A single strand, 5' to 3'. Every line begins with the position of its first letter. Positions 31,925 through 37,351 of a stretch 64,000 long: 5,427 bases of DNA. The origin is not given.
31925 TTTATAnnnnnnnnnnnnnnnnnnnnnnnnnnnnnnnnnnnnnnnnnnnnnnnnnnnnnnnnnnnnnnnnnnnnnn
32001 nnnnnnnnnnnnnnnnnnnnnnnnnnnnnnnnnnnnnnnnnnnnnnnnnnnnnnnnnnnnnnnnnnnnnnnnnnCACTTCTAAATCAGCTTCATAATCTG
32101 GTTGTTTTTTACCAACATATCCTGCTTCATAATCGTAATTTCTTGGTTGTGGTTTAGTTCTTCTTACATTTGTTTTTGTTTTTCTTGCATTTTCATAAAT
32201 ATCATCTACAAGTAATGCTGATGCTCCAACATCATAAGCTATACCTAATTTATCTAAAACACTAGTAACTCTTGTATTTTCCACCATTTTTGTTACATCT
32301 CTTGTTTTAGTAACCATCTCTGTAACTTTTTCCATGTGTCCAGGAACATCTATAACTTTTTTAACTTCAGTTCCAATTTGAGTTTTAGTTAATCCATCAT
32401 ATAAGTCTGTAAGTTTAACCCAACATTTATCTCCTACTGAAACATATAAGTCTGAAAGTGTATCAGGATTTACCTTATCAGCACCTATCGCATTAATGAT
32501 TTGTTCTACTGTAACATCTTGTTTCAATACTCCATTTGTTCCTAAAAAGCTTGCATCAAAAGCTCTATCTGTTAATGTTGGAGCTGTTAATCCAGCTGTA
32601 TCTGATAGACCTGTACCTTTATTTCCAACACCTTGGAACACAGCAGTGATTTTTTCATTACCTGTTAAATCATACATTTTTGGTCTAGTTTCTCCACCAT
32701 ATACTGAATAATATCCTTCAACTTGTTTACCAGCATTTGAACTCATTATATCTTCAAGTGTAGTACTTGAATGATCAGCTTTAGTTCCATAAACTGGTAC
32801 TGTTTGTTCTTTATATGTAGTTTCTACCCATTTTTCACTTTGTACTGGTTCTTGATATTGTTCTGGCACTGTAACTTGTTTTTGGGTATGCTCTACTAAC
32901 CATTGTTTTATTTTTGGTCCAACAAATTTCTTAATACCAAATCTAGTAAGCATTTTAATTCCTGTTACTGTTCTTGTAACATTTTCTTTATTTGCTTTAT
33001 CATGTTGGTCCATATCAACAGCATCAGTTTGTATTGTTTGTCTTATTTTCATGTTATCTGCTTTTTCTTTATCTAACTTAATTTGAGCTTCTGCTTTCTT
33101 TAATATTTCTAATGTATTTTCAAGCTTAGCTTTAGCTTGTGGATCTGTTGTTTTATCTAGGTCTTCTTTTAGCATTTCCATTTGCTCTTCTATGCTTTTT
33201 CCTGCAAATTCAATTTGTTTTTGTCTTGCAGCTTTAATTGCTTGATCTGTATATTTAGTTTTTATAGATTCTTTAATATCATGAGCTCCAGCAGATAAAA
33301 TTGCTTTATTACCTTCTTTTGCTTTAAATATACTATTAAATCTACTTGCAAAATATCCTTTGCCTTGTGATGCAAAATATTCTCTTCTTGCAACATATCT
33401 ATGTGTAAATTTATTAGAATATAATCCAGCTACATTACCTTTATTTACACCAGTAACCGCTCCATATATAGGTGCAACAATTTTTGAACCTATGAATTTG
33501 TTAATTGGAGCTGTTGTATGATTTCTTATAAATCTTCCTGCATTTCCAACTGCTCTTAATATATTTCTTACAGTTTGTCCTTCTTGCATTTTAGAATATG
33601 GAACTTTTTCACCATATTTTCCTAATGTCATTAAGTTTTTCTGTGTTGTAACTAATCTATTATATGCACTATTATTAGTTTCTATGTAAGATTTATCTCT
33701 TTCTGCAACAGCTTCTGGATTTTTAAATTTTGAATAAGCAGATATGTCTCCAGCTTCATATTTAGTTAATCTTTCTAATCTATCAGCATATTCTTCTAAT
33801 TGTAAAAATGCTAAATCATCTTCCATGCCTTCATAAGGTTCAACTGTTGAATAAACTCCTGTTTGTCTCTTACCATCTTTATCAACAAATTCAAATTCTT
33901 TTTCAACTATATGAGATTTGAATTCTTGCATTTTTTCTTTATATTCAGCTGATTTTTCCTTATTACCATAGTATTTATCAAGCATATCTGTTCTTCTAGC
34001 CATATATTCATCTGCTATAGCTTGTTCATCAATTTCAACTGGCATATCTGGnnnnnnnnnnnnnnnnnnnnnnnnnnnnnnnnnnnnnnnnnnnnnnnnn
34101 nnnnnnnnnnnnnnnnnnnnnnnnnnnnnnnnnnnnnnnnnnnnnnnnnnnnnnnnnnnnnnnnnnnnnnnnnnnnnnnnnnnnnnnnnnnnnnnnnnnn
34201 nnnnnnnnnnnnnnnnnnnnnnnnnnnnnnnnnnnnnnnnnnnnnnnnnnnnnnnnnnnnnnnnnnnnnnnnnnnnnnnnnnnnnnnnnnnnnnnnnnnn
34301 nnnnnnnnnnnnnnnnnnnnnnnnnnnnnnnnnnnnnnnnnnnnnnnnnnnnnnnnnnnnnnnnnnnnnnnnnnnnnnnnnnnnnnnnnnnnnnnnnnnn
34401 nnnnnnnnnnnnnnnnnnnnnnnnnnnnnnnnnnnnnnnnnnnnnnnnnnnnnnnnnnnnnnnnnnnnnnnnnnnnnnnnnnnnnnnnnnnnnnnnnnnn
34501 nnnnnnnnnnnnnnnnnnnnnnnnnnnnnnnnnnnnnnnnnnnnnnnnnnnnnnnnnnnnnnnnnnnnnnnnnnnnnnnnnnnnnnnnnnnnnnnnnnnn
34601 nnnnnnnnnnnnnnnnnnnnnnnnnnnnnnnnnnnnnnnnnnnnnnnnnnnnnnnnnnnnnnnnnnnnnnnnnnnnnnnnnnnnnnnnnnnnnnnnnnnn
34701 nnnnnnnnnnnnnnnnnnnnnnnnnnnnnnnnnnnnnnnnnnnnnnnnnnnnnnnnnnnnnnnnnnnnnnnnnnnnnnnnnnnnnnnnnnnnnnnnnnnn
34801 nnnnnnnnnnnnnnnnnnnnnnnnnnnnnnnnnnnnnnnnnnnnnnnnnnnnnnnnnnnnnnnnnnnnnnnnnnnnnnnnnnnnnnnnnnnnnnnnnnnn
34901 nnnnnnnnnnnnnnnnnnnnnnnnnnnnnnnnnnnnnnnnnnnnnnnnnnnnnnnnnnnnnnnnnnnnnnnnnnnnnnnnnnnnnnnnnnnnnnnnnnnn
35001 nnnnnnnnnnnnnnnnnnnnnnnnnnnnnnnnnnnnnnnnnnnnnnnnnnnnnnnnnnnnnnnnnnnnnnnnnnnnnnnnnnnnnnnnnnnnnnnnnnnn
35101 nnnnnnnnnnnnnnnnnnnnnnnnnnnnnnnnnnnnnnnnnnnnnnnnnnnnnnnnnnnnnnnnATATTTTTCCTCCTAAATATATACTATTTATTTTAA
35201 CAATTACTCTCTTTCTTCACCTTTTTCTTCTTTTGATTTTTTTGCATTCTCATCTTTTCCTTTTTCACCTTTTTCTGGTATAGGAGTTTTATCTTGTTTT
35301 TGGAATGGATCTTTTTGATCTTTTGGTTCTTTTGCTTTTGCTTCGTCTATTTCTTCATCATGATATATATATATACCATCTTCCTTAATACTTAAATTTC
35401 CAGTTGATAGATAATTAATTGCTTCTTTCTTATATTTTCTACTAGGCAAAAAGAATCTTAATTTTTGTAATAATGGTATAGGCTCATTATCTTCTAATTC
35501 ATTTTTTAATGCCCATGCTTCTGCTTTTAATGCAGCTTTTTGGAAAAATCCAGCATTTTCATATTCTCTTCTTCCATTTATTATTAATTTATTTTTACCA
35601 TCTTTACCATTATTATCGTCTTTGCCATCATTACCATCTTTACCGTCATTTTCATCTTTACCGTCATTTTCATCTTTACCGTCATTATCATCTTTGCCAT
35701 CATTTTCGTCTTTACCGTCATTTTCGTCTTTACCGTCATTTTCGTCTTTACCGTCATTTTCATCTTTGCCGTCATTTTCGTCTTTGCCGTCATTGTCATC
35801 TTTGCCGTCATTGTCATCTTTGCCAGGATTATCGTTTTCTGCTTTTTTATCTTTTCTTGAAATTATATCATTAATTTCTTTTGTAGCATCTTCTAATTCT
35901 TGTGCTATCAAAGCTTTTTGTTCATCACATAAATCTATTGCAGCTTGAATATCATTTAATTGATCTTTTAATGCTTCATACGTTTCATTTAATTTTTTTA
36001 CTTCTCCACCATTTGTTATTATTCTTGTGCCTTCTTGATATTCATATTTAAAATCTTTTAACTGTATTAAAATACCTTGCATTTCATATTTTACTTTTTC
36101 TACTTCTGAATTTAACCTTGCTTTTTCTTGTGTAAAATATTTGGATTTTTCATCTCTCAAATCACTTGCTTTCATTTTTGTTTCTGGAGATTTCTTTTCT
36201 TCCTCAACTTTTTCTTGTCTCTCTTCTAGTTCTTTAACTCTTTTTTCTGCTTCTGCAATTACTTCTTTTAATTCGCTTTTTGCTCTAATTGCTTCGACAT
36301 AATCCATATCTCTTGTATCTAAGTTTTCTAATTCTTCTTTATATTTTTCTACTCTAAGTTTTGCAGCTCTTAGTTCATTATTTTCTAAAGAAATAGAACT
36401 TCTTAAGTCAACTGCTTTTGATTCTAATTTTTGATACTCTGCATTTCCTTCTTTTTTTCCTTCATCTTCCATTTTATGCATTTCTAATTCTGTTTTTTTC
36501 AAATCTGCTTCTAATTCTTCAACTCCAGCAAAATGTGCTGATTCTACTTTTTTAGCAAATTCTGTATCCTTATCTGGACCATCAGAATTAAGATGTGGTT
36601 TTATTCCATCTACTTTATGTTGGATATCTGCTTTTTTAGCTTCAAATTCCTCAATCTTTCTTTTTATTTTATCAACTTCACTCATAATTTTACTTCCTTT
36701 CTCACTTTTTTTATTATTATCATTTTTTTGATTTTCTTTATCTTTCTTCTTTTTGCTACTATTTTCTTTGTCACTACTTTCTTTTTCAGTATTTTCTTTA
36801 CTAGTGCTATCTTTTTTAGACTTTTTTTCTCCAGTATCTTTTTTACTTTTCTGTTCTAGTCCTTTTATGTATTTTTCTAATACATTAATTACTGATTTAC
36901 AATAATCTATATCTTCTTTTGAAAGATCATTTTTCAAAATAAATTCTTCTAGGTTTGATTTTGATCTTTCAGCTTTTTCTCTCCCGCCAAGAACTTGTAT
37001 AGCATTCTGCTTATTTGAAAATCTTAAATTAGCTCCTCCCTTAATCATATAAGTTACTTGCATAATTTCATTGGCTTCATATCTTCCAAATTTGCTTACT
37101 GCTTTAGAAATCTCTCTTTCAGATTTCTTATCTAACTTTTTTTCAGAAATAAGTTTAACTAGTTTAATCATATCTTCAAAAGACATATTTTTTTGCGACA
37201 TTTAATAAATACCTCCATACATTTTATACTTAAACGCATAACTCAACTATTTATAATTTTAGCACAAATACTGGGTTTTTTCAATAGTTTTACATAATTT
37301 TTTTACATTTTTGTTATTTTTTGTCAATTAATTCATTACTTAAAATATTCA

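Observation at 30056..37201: Five-gene module of uncharacterised proteins (665, 1077, 65, 446, 76 aa) between trmFO and the str operon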

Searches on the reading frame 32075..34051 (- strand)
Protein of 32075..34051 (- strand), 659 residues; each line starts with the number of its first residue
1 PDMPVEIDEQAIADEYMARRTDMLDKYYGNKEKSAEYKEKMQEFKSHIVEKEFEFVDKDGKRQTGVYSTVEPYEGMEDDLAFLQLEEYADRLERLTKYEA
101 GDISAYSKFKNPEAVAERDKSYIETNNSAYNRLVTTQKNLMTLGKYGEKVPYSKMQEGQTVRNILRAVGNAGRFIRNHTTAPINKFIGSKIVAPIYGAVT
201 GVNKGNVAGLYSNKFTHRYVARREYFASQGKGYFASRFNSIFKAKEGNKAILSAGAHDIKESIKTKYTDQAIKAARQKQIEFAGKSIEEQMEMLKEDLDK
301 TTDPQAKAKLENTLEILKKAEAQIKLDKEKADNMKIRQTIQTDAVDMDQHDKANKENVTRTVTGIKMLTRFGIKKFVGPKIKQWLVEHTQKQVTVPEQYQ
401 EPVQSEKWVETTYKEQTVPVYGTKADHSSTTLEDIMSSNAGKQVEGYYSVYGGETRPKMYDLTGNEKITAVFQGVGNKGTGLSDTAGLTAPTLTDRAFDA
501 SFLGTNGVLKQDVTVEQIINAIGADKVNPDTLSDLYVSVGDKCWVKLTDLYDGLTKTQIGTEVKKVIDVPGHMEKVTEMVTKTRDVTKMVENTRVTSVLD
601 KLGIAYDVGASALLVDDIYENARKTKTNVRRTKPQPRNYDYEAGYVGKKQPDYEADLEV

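Call 45: search_protein_representatives(alignment_id=A4)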
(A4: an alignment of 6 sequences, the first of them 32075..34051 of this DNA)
Query: 6 sequences, 664 profile positions. Proteins with E-value up to 0.001 (for the whole library): 122; up to 1e-10: 92; up to 1e-30: 69. The best 122 are listed.
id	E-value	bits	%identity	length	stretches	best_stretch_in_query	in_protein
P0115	4.7e-297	1003.4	-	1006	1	1-663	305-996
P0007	2.6e-287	971.1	-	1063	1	1-662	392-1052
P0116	1.5e-238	810.0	-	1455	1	5-663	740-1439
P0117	1.8e-232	789.9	-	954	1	2-662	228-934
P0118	2.4e-231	786.3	-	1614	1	1-662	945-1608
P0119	2.4e-223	759.8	-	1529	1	1-663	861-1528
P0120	2.1e-222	756.7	-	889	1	1-662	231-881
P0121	2.1e-219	746.8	-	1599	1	2-663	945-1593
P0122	1.8e-213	727.2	-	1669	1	1-664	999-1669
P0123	2.2e-213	726.8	-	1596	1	1-663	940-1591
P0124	2.6e-212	723.4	-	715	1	1-663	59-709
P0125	3.5e-210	716.3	-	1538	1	5-662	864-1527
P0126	2.9e-208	710.0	-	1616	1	1-663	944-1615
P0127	3.9e-207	706.2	-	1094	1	2-661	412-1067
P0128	3.2e-198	676.8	-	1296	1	11-662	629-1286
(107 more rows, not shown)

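Call 51: search_protein_families(library=pfam, alignment_id=A6, max_evalue=0.001)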
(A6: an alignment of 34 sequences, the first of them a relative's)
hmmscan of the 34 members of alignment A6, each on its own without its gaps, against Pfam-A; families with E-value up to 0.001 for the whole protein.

A. member 1, P0148 (1837 aa): 0 families

B. families by the number of members that match (of 34 scanned): 1 family
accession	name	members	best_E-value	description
PF01841.26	Transglut_core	9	2e-14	Transglutaminase-like superfamily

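Call 56: search_solved_structures(query=A4, max_evalue=1)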
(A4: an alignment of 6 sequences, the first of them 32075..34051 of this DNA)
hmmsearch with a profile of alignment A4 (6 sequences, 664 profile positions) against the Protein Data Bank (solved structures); distinct sequences matched with E-value up to 1: 3.
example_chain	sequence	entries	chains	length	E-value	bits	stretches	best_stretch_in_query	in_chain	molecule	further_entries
6h9l_A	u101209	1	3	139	0.098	14.2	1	257-320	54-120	Uncharacterized protein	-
8bd7_S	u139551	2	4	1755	0.26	12.8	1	220-329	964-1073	Intraflagellar transport protein 172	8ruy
5opt_c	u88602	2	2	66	0.72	11.4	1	105-158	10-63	40S ribosomal protein S30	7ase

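Call 58: find_related_loci(query=A4, collection=viral_contigs, flank=8000)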
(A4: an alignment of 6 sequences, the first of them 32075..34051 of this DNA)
Query A4 (659 aa) in viral_contigs; peptide patterns used: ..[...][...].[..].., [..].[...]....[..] (x = any residue, [..] = any of these).
57 stretches matched a pattern, but none encodes a relative of the query by tblastn (E <= 1e-3).

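Call 73: search_protein_families(library=pfam, alignment_id=A6, max_evalue=0.1)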
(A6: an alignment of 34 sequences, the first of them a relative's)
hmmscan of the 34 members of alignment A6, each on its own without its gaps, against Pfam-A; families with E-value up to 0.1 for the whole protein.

A. member 1, P0148 (1837 aa): 1 family
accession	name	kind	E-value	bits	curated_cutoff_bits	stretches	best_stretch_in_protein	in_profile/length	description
PF01966.28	HD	-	0.0065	17.2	22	1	1557-1699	4-115/116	HD domain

B. families by the number of members that match (of 34 scanned): 37 families (the first 25 are shown)
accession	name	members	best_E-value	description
PF01841.26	Transglut_core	9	2e-14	Transglutaminase-like superfamily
PF08702.15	Fib_alpha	2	0.004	Fibrinogen alpha/beta chain family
PF25310.1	VG15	1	0.0016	VG15 protein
PF09288.16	UBA_3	1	0.0031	Fungal ubiquitin-associated domain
PF01966.28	HD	1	0.0065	HD domain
PF18908.5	DUF5663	1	0.0068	Protein of unknown function (DUF5663)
PF15035.11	Rootletin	1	0.0081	Ciliary rootlet component, centrosome cohesion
PF20436.4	LonB_AAA-LID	1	0.0082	Archaeal LonB, AAA+ ATPase LID domain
PF24555.1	CC4_CEP85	1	0.0094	Centrosomal protein of 85 kDa-like, CC4 coiled-coil domain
PF04521.18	Viral_P18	1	0.0095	ssRNA positive strand viral 18kD cysteine rich protein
PF22114.2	NUP120_helical_2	1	0.011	Nucleoporin NUP120, helical domain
PF18645.6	DUF5631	1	0.012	Family of unknown function (DUF5631)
PF07889.17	DUF1664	1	0.013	Protein of unknown function (DUF1664)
PF22360.1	SbsC_spectrin-like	1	0.013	SbsC,spectrin-like repeat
PF08946.15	Osmo_CC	1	0.016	Osmosensory transporter coiled coil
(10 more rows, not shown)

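Call 98: search_dna_similar(query=window:32075-34051:-, collection=plasmids, mode=protein, max_evalue=0.001, max_rows=10)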
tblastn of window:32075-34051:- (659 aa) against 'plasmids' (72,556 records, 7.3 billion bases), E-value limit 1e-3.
No match.

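Call 99: search_dna_similar(query=window:32075-34051:-, collection=phages, mode=protein, max_evalue=0.001, max_rows=10)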
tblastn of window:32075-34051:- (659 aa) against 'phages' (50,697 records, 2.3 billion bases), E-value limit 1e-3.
No match.

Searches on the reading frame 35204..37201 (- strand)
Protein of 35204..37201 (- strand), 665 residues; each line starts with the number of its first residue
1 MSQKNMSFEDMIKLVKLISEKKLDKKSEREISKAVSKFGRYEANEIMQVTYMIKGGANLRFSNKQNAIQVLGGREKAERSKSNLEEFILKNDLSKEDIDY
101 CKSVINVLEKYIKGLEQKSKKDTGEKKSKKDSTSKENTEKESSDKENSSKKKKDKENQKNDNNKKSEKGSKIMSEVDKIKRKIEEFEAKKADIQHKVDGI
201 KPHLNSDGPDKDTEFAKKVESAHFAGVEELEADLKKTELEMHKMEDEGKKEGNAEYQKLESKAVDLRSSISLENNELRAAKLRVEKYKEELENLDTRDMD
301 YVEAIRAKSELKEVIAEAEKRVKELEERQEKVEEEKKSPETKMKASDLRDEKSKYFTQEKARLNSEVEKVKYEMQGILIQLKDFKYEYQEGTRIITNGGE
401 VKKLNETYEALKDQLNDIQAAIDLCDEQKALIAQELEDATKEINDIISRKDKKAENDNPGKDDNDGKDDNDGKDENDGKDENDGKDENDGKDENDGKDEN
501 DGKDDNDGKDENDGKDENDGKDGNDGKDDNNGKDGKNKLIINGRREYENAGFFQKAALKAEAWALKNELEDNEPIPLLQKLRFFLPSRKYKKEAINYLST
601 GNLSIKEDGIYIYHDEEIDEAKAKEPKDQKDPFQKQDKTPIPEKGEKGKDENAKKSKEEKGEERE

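Call 6: search_protein_families(library=pfam, proteins=[window:35204-37201:-], max_evalue=0.1)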
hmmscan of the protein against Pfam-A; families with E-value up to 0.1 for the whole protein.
window:35204-37201:- (665 aa): 0 families

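Call 7: search_protein_families(library=ncbifam, proteins=[window:35204-37201:-], max_evalue=0.1)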
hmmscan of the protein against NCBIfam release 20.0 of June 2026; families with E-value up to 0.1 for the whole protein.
window:35204-37201:- (665 aa): 5 families
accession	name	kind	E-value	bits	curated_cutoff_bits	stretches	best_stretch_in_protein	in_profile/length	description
NF038329.2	gly_rich_SclB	equivalog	1.1e-08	34.5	325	1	452-537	251-336/442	LPXTG-anchored collagen-like adhesin Scl2/SclB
NF045487.1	ASRP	equivalog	0.00093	17.9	300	1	75-445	128-489/593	archaea-specific SMC-related protein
TIGR02168.1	SMC_prok_B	equivalog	0.0014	16.4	567.35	1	286-460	254-426/1181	chromosome segregation protein SMC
TIGR04211.1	SH3_and_anchor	equivalog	0.08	12.5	65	0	250-337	76-163/198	TIGR04211 family SH3 domain-containing protein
TIGR02169.1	SMC_prok_A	equivalog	0.081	10.6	729.4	1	227-452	719-942/1165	chromosome segregation protein SMC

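Call 12: find_homologous_proteins(query=window:35204-37201:-)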
Query window:35204-37201:- (665 aa): 4 proteins with E <= 0.001 among 8000 candidates.
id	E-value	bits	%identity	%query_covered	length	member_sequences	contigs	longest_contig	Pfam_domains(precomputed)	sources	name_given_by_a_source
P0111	1.1e-59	221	52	26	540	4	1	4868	-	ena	-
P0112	3.1e-58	216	49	27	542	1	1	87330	-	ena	-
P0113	7.1e-45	172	51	27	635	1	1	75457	-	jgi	-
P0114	1.4e-44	171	51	27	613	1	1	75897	-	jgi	-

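Call 54: search_protein_families(library=phrogs, proteins=[window:35204-37201:-], max_evalue=0.01)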
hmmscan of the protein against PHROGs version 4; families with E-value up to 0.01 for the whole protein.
window:35204-37201:- (665 aa): 1 family
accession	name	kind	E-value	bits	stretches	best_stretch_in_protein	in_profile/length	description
phrog_8745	-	tail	8.1e-06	24.4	1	378-535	1308-1461/1803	tail fiber protein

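Call 55: search_protein_families(library=padloc, proteins=[window:35204-37201:-], max_evalue=0.01)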
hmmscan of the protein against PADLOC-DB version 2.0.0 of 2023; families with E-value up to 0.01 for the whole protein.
window:35204-37201:- (665 aa): 0 families
